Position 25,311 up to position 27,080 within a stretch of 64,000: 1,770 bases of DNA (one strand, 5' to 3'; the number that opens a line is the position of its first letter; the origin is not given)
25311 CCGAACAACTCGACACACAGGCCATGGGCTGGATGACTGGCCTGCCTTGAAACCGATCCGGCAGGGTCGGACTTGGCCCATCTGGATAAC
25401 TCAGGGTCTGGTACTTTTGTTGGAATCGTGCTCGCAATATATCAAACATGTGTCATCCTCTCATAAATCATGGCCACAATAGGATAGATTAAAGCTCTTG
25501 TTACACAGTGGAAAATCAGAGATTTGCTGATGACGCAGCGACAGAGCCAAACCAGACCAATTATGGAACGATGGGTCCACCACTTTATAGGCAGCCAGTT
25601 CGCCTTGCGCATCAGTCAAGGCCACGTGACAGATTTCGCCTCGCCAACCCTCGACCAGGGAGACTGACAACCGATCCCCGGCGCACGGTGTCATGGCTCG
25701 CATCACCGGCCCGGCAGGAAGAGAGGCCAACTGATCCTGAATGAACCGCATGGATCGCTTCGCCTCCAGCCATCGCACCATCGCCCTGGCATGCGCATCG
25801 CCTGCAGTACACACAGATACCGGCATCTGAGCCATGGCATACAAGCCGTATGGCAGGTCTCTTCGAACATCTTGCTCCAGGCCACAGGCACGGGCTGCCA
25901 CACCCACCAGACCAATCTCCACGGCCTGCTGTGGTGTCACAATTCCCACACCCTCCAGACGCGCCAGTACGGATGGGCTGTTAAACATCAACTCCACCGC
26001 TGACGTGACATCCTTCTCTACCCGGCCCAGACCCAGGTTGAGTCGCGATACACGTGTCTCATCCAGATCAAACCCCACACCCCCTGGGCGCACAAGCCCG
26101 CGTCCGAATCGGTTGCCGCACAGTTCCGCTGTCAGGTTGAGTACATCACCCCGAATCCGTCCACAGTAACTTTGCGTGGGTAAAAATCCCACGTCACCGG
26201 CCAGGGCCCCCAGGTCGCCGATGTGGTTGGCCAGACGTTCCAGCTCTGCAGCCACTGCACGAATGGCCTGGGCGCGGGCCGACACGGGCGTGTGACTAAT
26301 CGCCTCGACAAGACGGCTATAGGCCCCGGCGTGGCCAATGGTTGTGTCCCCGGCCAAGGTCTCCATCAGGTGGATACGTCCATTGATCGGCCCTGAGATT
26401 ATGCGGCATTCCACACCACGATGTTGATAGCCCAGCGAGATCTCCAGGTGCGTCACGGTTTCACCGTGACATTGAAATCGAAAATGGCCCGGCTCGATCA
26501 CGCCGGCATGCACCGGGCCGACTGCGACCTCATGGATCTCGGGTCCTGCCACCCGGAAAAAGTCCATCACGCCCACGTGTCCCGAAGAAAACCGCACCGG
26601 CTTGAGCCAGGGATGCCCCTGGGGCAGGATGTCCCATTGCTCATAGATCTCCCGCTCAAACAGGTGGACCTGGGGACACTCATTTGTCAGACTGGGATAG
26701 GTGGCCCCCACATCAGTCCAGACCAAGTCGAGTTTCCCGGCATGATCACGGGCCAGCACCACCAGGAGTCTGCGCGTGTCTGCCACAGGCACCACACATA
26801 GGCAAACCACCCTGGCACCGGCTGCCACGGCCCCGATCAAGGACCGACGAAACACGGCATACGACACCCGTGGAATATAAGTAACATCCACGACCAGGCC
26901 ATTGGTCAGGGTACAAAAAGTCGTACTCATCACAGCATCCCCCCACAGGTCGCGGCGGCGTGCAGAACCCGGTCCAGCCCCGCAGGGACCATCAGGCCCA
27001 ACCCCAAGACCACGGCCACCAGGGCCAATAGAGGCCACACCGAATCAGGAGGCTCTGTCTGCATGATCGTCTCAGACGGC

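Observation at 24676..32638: Seven-gene, translationally coupled operon for a group-4-hydrogenase/complex-I-like membrane complex that is probably not a hydrogenase (Ehr-type)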

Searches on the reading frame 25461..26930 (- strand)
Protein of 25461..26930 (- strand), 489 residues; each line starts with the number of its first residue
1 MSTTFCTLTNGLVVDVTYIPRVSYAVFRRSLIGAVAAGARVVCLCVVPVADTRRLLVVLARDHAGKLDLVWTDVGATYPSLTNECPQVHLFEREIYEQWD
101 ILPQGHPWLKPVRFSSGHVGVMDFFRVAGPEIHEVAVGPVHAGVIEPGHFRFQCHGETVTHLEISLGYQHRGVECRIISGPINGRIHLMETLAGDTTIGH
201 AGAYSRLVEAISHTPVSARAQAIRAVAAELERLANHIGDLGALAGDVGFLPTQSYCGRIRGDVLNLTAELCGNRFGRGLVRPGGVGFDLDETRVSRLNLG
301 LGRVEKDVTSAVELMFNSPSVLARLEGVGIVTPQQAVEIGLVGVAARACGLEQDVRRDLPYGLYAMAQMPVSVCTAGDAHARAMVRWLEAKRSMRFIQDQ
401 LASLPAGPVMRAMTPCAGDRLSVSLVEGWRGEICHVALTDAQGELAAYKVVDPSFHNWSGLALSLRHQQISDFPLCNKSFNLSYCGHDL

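Call 6: search_protein_families(library=pfam, proteins=[window:25461-26930:-], max_evalue=0.01)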
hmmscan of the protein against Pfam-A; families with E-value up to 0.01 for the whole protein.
window:25461-26930:- (489 aa): 2 families
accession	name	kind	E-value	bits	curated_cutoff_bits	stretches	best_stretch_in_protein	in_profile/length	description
PF00346.24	Complex1_49kDa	-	5e-40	137.7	24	1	246-412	1-167/271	Respiratory-chain NADH dehydrogenase, 49 Kd subunit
PF00329.25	Complex1_30kDa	-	0.00023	22.1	22.5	1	75-113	66-104/124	Respiratory-chain NADH dehydrogenase, 30 Kd subunit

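Call 7: search_protein_families(library=ncbifam, proteins=[window:25461-26930:-], max_evalue=0.01)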
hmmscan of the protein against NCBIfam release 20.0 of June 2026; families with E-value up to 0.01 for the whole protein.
window:25461-26930:- (489 aa): 7 families
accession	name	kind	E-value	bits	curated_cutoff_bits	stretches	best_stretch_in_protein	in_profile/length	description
NF004739.1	PRK06075.1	equivalog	4.8e-57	193.5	360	1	134-412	2-280/384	NADH-quinone oxidoreductase subunit D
TIGR01962.1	NuoD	equivalog_domain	1.1e-46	159.5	459.35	1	136-412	6-282/386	NADH dehydrogenase (quinone) subunit D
NF009808.0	PRK13292.1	equivalog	6e-42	143.5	1156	1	123-408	398-683/791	NADH-quinone oxidoreductase subunit B/C/D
NF040602.1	F420_dehyd_FpoD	exception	4.6e-41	141.1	600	1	135-454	10-325/372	F420H2 dehydrogenase subunit FpoD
NF008974.0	PRK12322.1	equivalog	1.3e-40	139.6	522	1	135-472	9-349/366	NADH-quinone oxidoreductase subunit D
NF008728.0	PRK11742.1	equivalog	6.6e-30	104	840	1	137-409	219-491/598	NADH-quinone oxidoreductase subunit C/D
NF005649.0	PRK07415.1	equivalog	3.1e-26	92.3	583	1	136-409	14-288/394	NAD(P)H-quinone oxidoreductase subunit H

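Call 12: find_homologous_proteins(query=window:25461-26930:-, max_evalue=1e-10)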
Query window:25461-26930:- (489 aa): 8000 proteins with E <= 1e-10 among 8000 candidates; the best 120 are listed.
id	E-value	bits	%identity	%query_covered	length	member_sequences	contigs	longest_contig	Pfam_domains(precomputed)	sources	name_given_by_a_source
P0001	0.0e+0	1121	100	100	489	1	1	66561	PF00346.25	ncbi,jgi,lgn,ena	-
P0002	8.7e-270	914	82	100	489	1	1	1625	PF00346.25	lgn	-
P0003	1.6e-243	827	75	100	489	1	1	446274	PF00329.26,PF00346.25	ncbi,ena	-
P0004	4.9e-226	769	69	100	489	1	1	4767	PF00329.26,PF00346.25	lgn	-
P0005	3.7e-200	684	61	100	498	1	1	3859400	PF00329.26,PF00346.25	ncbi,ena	-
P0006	6.9e-200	683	63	100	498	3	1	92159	PF00346.25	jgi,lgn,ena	-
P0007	9.2e-200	683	63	100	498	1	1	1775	PF00329.26,PF00346.25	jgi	jgi:Ni,Fe-hydrogenase III large subunit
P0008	2.5e-198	678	62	99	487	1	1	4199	PF00329.26,PF00346.25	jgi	jgi:Ni,Fe-hydrogenase III large subunit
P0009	8.2e-198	676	61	100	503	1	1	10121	PF00346.25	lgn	-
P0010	9.4e-198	676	62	99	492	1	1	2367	PF00346.25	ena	-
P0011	1.3e-197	676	62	100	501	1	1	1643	PF00329.26,PF00346.25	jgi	jgi:Ni,Fe-hydrogenase III large subunit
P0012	1.6e-197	675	63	99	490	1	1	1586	PF00329.26,PF00346.25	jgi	-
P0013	1.8e-197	675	62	99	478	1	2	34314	PF00346.25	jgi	-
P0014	4.9e-197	674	61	99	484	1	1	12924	PF00329.26,PF00346.25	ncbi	-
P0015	5.1e-197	674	62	100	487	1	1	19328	PF00329.26,PF00346.25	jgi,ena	jgi:Ni,Fe-hydrogenase III large subunit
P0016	5.2e-197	674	62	100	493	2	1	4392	PF00329.26,PF00346.25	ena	-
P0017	6.0e-197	673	61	99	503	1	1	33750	PF00346.25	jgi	-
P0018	6.3e-197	673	62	100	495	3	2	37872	PF00329.26,PF00346.25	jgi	jgi:Ni,Fe-hydrogenase III large subunit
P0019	6.9e-197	673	63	98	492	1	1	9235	PF00329.26,PF00346.25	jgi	jgi:Ni,Fe-hydrogenase III large subunit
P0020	7.4e-197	673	62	100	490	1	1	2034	PF00329.26,PF00346.25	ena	-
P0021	1.3e-196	672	63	98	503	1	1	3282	PF00329.26,PF00346.25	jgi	jgi:Ni,Fe-hydrogenase III large subunit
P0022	1.7e-196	672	58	100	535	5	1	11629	PF00346.25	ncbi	-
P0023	2.2e-196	672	61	100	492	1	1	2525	PF00346.25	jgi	-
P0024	2.5e-196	671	61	99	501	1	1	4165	PF00329.26,PF00346.25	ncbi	-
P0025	3.0e-196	671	62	98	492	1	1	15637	PF00346.25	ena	-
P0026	3.1e-196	671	63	98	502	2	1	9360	PF00329.26,PF00346.25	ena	-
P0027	3.3e-196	671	62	99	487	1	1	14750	PF00329.26,PF00346.25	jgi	jgi:Ni,Fe-hydrogenase III large subunit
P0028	3.5e-196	671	61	100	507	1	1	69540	PF00329.26,PF00346.25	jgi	jgi:Ni,Fe-hydrogenase III large subunit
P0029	4.7e-196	671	63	99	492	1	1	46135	PF00346.25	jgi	jgi:Ni,Fe-hydrogenase III large subunit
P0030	5.4e-196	670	63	98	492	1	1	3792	PF00346.25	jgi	jgi:Ni,Fe-hydrogenase III large subunit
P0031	8.9e-196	670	62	100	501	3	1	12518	PF00329.26,PF00346.25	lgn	-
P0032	9.7e-196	670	62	98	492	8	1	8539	PF00346.25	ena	-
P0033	1.1e-195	669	61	99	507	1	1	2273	PF00329.26,PF00346.25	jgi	jgi:Ni,Fe-hydrogenase III large subunit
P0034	1.2e-195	669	62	100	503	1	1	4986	PF00346.25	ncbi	-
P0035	1.2e-195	669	60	100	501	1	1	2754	PF00346.25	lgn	-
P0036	1.8e-195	669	62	99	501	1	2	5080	PF00346.25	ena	-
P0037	1.8e-195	669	61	100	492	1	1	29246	PF00329.26,PF00346.25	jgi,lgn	-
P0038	1.9e-195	669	62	100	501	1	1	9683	PF00329.26,PF00346.25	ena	-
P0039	2.0e-195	668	60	100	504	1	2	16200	PF00346.25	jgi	jgi:Ni,Fe-hydrogenase III large subunit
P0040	2.1e-195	668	61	100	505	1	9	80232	PF00346.25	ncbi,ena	-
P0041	2.3e-195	668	61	100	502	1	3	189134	PF00329.26,PF00346.25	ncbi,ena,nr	ncbi:MAG: NADH dehydrogenase (ubiquinone) 30 kDa [Planctomycetota bacterium]|nr:MAG: NADH dehydrogen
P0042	2.7e-195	668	62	99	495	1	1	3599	PF00346.25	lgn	-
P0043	3.4e-195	668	60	100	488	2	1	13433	PF00329.26,PF00346.25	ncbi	-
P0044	3.5e-195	668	63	99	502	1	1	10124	PF00329.26,PF00346.25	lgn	-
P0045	3.7e-195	668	63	96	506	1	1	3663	PF00329.26,PF00346.25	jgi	-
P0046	3.7e-195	668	62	100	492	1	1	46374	PF00329.26,PF00346.25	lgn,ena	-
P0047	4.0e-195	667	62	99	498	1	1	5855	PF00346.25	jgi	jgi:Ni,Fe-hydrogenase III large subunit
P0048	6.0e-195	667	62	99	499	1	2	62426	PF00346.25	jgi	jgi:Ni,Fe-hydrogenase III large subunit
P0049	7.4e-195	667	59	100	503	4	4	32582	PF00329.26,PF00346.25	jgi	jgi:Ni,Fe-hydrogenase III large subunit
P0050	1.2e-194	666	61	99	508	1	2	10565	PF00329.26,PF00346.25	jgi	jgi:Ni,Fe-hydrogenase III large subunit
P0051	1.4e-194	666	62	100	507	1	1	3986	PF00329.26,PF00346.25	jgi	-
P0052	1.5e-194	666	62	100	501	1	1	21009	PF00346.25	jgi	-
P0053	1.6e-194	665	59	99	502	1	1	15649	PF00346.25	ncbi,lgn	-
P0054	1.8e-194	665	62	100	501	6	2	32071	PF00329.26,PF00346.25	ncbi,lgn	ncbi:NADH-quinone oxidoreductase subunit C [Desulfobacterium sp. N47]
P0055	1.8e-194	665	60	99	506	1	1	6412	PF00329.26,PF00346.25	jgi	jgi:Ni,Fe-hydrogenase III large subunit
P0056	1.9e-194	665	60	100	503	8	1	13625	PF00329.26,PF00346.25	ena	-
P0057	1.9e-194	665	62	99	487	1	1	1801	PF00329.26,PF00346.25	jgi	jgi:Ni,Fe-hydrogenase III large subunit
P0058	2.3e-194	665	62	99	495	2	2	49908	PF00329.26,PF00346.25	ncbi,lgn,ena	-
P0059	2.4e-194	665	61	98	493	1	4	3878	PF00329.26,PF00346.25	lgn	-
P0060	3.0e-194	665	62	99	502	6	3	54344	PF00346.25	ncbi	ncbi:MAG: hydrogenase [Verrucomicrobiia bacterium]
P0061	3.5e-194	664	59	100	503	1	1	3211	PF00329.26,PF00346.25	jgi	jgi:Ni,Fe-hydrogenase III large subunit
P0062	3.5e-194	664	60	99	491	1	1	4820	PF00329.26,PF00346.25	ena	-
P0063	5.6e-194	664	61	100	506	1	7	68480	PF00346.25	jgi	jgi:Ni,Fe-hydrogenase III large subunit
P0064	6.2e-194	664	64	95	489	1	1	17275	PF00346.25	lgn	-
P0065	6.2e-194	664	62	98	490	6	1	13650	PF00346.25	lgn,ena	-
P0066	7.4e-194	663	59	100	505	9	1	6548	PF00329.26,PF00346.25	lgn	-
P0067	7.6e-194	663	62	99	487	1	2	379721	PF00346.25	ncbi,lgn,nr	ncbi:MAG TPA: NADH-quinone oxidoreductase subunit C [Bryobacteraceae bacterium]|nr:NADH-quinone oxid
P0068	8.1e-194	663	61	100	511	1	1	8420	PF00329.26,PF00346.25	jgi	jgi:Ni,Fe-hydrogenase III large subunit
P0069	9.9e-194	663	58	99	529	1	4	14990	PF00346.25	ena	-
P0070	1.1e-193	663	60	100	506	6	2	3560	PF00329.26,PF00346.25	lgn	-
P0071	1.1e-193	663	60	100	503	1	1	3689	PF00346.25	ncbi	-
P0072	1.1e-193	663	60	100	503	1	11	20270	PF00329.26,PF00346.25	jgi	jgi:Ni,Fe-hydrogenase III large subunit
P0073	1.4e-193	662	61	99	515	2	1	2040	PF00346.25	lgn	-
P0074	1.4e-193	662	62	98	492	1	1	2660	PF00346.25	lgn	-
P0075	1.6e-193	662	61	99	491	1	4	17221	PF00346.25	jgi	-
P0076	1.7e-193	662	62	99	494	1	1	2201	PF00329.26,PF00346.25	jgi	jgi:Ni,Fe-hydrogenase III large subunit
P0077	1.7e-193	662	60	100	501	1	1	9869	PF00346.25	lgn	-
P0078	1.8e-193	662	61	100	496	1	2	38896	PF00346.25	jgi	jgi:Ni,Fe-hydrogenase III large subunit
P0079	2.1e-193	662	62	98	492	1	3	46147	PF00346.25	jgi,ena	jgi:Ni,Fe-hydrogenase III large subunit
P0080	2.1e-193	662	56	100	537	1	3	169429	PF00329.26,PF00346.25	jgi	jgi:Ni,Fe-hydrogenase III large subunit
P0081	2.3e-193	662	58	100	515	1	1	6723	PF00329.26,PF00346.25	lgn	-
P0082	2.4e-193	662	61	100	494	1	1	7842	PF00346.25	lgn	-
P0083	2.5e-193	662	60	100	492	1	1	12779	PF00346.25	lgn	-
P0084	2.7e-193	661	59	100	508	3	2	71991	PF00346.25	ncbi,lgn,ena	-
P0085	2.9e-193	661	61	98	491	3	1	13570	PF00329.26,PF00346.25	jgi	-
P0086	3.1e-193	661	62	100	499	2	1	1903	PF00346.25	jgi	-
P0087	3.2e-193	661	61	97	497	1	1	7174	PF00346.25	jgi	jgi:Ni,Fe-hydrogenase III large subunit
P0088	3.9e-193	661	63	98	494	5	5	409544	PF00329.26,PF00346.25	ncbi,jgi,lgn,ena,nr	ncbi:MAG: Formate hydrogenlyase subunit 5 precursor [Planctomycetes bacterium ADurb.Bin126]|nr:MAG: 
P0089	4.1e-193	661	61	100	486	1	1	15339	PF00346.25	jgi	jgi:Ni,Fe-hydrogenase III large subunit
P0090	4.2e-193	661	60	100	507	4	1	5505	PF00329.26,PF00346.25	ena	-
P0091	4.7e-193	661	61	100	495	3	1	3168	PF00329.26,PF00346.25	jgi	jgi:Ni,Fe-hydrogenase III large subunit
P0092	5.7e-193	660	62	99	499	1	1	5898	PF00346.25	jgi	jgi:Ni,Fe-hydrogenase III large subunit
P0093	9.0e-193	660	60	99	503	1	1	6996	PF00329.26,PF00346.25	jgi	jgi:Ni,Fe-hydrogenase III large subunit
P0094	9.3e-193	660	60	100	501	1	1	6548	PF00329.26,PF00346.25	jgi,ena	-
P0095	1.0e-192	660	62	100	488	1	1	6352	PF00329.26,PF00346.25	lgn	-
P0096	1.0e-192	660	62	99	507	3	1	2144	PF00329.26,PF00346.25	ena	-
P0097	1.0e-192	660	61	99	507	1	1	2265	PF00329.26,PF00346.25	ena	-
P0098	1.2e-192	659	60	99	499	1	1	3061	PF00346.25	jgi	jgi:Ni,Fe-hydrogenase III large subunit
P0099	1.2e-192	659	63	99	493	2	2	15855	PF00346.25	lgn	-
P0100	1.3e-192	659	62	98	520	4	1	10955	PF00329.26,PF00346.25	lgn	-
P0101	1.3e-192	659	61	99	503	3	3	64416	PF00329.26,PF00346.25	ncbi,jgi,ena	-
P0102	1.3e-192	659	61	100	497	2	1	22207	PF00329.26,PF00346.25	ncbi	-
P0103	1.3e-192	659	59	99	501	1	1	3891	PF00329.26,PF00346.25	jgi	jgi:Ni,Fe-hydrogenase III large subunit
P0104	1.4e-192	659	61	99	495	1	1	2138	PF00346.25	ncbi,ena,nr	ncbi:MAG TPA: hypothetical protein VJL29_12600 [Thermoguttaceae bacterium]|nr:hypothetical protein [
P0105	1.4e-192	659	61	99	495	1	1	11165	PF00346.25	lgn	-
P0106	1.6e-192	659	61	100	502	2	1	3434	PF00329.26,PF00346.25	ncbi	-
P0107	1.6e-192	659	60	99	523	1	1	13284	PF00346.25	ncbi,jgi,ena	jgi:Ni,Fe-hydrogenase III large subunit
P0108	1.8e-192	659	62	99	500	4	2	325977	PF00329.26,PF00346.25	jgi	jgi:Ni,Fe-hydrogenase III large subunit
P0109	2.0e-192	659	61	98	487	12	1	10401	PF00329.26,PF00346.25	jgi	jgi:Ni,Fe-hydrogenase III large subunit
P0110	2.1e-192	659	63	96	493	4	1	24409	PF00346.25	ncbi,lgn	-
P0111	2.2e-192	658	60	99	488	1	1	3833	PF00329.26,PF00346.25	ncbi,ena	-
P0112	2.3e-192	658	60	100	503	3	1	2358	PF00329.26,PF00346.25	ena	-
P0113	2.6e-192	658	60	98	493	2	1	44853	PF00346.25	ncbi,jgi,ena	-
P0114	2.9e-192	658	59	100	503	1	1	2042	PF00329.26,PF00346.25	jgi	jgi:Ni,Fe-hydrogenase III large subunit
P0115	2.9e-192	658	59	99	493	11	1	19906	PF00346.25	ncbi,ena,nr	ncbi:MAG TPA: hydrogenase [Kiritimatiellia bacterium]|nr:hydrogenase [Kiritimatiellia bacterium]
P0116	3.0e-192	658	59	100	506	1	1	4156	PF00329.26,PF00346.25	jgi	jgi:Ni,Fe-hydrogenase III large subunit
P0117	3.2e-192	658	59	100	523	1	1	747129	PF00329.26,PF00346.25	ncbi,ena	-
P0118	3.4e-192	658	61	100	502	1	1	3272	PF00346.25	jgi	jgi:Ni,Fe-hydrogenase III large subunit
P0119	3.9e-192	658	61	99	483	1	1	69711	PF00329.26,PF00346.25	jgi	jgi:Ni,Fe-hydrogenase III large subunit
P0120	3.9e-192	658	60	100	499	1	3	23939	PF00329.26,PF00346.25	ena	-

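Call 19: find_encoding_contigs(protein=P0001, flank=10000, max_places=3)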
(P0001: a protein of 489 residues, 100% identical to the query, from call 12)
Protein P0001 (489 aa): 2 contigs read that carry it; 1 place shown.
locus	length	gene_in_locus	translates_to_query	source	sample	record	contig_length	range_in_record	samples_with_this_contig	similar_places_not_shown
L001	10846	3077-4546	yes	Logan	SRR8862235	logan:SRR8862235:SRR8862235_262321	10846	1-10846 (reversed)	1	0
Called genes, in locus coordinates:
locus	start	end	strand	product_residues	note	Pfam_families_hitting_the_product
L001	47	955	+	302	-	PF00146:NADHdh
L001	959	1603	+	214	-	PF00420:Oxidored_q2 (weak)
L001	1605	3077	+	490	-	PF00361:Proton_antipo_M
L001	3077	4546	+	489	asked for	PF00346:Complex1_49kDa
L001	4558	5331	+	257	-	PF12838:Fer4_7, PF13237:Fer4_10 (weak), PF00037:Fer4 (faint), PF13187:Fer4_9 (weak), PF01058:Oxidored_q6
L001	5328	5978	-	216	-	PF00484:Pro_CA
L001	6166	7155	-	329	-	PF02518:HATPase_c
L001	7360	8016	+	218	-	PF00440:TetR_N, PF09209:CecR_C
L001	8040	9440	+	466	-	PF02321:OEP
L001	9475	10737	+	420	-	PF25917:BSH_RND (weak), PF25973:BSH_CzcB (weak)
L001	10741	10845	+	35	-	?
